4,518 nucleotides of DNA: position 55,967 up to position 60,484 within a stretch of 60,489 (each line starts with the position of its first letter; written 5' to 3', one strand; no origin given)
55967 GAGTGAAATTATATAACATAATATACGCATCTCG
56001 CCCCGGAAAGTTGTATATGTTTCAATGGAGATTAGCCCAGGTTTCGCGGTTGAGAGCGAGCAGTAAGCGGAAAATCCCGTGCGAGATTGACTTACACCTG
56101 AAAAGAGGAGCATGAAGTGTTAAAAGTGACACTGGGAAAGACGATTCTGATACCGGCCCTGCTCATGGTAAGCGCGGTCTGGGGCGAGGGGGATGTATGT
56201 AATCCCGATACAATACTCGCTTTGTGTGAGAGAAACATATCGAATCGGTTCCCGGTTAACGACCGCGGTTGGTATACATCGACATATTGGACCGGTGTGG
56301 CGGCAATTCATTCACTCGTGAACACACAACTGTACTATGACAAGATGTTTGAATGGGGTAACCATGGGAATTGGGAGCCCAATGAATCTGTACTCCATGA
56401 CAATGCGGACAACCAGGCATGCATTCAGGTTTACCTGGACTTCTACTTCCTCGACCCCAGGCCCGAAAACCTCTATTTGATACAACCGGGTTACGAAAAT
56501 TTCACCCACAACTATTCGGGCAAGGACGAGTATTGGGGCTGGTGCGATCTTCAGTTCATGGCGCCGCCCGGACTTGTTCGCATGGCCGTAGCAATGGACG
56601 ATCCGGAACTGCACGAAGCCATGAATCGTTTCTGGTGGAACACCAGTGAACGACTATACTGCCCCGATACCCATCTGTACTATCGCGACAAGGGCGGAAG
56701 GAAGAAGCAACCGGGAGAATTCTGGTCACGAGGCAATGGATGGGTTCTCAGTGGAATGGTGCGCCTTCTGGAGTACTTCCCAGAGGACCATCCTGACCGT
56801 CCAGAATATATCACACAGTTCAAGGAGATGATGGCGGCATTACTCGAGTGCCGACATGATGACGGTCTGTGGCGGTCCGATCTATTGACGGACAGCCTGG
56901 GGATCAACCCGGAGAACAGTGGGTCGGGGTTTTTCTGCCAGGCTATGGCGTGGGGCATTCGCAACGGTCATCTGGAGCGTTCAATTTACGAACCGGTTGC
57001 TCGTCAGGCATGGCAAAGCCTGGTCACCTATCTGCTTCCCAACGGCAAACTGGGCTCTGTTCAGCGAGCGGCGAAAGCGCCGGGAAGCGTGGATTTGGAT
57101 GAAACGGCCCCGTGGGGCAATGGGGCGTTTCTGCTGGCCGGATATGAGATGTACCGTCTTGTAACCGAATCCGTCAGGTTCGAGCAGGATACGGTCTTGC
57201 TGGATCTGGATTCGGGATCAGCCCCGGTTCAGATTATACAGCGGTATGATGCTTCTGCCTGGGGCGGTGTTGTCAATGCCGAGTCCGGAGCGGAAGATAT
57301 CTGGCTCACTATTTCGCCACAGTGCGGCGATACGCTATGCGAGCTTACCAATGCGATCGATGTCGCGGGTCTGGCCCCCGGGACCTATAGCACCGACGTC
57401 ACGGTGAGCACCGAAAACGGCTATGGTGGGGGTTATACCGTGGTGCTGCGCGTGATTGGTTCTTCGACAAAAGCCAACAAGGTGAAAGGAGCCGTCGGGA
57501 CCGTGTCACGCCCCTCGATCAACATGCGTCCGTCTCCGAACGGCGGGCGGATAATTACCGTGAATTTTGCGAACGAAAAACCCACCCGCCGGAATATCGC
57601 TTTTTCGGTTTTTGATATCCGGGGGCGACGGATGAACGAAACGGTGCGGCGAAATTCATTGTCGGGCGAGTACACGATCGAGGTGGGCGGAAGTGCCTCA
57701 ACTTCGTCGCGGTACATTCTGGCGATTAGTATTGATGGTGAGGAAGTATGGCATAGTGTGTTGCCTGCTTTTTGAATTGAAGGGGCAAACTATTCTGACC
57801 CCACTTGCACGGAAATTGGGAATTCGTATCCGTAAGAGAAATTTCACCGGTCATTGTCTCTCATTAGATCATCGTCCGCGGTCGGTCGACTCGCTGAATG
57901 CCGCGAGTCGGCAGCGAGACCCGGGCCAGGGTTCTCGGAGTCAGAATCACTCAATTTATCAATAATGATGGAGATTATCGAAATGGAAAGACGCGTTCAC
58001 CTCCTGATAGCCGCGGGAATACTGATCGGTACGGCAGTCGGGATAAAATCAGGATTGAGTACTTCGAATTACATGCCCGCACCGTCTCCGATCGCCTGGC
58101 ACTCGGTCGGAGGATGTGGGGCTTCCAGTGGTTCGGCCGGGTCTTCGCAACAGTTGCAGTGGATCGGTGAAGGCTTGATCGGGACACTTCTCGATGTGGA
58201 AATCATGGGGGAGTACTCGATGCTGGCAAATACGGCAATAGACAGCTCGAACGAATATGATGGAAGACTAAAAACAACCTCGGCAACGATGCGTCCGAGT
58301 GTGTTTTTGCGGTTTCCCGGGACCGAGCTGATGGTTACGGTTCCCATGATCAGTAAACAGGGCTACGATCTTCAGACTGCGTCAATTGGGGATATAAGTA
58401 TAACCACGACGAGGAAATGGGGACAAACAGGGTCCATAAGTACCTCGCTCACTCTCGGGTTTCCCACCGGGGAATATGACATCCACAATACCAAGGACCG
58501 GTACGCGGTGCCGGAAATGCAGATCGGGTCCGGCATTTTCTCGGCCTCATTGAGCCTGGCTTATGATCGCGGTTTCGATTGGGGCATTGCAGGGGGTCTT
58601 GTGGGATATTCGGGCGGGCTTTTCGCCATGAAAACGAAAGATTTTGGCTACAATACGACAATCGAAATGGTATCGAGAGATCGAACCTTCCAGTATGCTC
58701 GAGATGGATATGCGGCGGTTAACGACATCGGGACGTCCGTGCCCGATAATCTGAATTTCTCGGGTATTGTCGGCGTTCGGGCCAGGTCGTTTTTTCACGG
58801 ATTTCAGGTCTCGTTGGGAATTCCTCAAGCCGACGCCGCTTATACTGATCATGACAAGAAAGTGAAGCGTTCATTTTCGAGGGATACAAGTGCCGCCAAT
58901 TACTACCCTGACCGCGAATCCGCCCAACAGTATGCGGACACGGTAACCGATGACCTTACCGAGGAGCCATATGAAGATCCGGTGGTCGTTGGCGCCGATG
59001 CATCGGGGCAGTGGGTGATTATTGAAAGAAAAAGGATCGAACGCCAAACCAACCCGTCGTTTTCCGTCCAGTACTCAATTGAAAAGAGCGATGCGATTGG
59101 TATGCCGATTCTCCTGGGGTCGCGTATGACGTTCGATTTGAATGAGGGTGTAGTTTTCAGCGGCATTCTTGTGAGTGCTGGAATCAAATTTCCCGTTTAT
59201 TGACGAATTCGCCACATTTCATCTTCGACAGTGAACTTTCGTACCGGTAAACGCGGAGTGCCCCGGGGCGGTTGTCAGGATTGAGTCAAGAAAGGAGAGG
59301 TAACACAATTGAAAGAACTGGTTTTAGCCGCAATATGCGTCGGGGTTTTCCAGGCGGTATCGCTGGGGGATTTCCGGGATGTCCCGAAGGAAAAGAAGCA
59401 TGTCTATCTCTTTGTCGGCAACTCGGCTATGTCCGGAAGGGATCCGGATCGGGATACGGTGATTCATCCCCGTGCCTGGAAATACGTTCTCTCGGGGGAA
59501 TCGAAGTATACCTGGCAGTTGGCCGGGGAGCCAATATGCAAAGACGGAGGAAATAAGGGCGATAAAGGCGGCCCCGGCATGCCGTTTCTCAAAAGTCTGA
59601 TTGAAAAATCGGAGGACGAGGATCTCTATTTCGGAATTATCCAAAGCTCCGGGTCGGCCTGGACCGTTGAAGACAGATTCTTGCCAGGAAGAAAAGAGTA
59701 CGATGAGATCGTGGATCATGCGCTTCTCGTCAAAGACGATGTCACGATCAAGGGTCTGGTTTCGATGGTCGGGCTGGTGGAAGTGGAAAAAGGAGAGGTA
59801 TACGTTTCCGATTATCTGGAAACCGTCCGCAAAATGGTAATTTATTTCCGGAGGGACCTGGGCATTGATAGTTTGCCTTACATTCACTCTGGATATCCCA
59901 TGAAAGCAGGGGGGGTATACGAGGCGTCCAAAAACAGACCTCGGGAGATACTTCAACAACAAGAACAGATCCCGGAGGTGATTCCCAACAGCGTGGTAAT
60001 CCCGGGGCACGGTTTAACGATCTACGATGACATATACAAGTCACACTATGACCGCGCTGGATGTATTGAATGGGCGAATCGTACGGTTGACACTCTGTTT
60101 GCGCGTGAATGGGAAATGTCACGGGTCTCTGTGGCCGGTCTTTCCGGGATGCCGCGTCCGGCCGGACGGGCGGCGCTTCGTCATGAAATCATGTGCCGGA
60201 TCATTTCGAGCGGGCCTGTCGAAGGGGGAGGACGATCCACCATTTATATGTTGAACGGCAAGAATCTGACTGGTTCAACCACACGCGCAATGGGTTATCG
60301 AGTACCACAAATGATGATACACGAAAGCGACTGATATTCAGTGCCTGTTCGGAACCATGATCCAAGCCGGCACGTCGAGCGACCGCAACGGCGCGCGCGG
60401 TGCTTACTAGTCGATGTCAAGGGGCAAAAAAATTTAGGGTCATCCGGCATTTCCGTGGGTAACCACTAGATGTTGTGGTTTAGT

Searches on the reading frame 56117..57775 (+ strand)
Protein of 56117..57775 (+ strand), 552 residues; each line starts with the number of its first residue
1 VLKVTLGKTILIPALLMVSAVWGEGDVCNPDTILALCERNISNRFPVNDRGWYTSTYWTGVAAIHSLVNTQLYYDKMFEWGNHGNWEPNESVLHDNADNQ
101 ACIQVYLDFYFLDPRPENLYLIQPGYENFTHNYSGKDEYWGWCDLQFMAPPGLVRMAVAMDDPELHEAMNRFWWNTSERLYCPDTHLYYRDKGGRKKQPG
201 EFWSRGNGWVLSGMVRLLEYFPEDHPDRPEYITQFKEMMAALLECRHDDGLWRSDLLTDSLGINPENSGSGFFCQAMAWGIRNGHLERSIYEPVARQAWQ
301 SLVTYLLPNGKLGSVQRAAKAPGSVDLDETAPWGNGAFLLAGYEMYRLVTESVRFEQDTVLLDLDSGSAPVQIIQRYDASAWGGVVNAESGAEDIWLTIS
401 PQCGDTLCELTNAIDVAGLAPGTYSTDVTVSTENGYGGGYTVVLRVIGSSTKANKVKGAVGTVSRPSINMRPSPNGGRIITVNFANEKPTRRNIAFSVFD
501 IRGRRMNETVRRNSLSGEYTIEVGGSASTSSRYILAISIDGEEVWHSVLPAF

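Call 31: search_protein_families(library=pfam, proteins=[window:56117-57775:+], max_evalue=0.01)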
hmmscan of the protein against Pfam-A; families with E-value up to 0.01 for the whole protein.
window:56117-57775:+ (552 aa): 1 family
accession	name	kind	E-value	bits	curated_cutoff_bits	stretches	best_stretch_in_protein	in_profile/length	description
PF07470.19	Glyco_hydro_88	-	7.3e-59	200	26.6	1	47-348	24-351/352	Glycosyl Hydrolase Family 88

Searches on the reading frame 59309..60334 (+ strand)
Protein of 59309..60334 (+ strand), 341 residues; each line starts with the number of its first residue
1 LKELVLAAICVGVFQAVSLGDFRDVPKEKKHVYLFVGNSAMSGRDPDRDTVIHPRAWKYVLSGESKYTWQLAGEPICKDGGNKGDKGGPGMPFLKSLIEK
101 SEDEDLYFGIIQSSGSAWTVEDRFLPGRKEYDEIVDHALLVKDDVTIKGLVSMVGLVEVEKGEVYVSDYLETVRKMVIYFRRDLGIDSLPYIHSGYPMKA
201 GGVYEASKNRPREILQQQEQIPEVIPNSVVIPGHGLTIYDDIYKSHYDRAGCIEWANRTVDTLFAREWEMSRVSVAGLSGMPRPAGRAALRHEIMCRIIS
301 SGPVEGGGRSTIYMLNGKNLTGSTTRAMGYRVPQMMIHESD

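Call 31: search_protein_families(library=pfam, proteins=[window:59309-60334:+], max_evalue=0.01)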
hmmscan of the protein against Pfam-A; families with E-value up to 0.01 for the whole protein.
window:59309-60334:+ (341 aa): 1 family
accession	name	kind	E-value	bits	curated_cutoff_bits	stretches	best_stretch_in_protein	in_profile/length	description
PF03629.24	SASA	-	9e-18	65.1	24.8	1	29-261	1-222/226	Carbohydrate esterase, sialic acid-specific acetylesterase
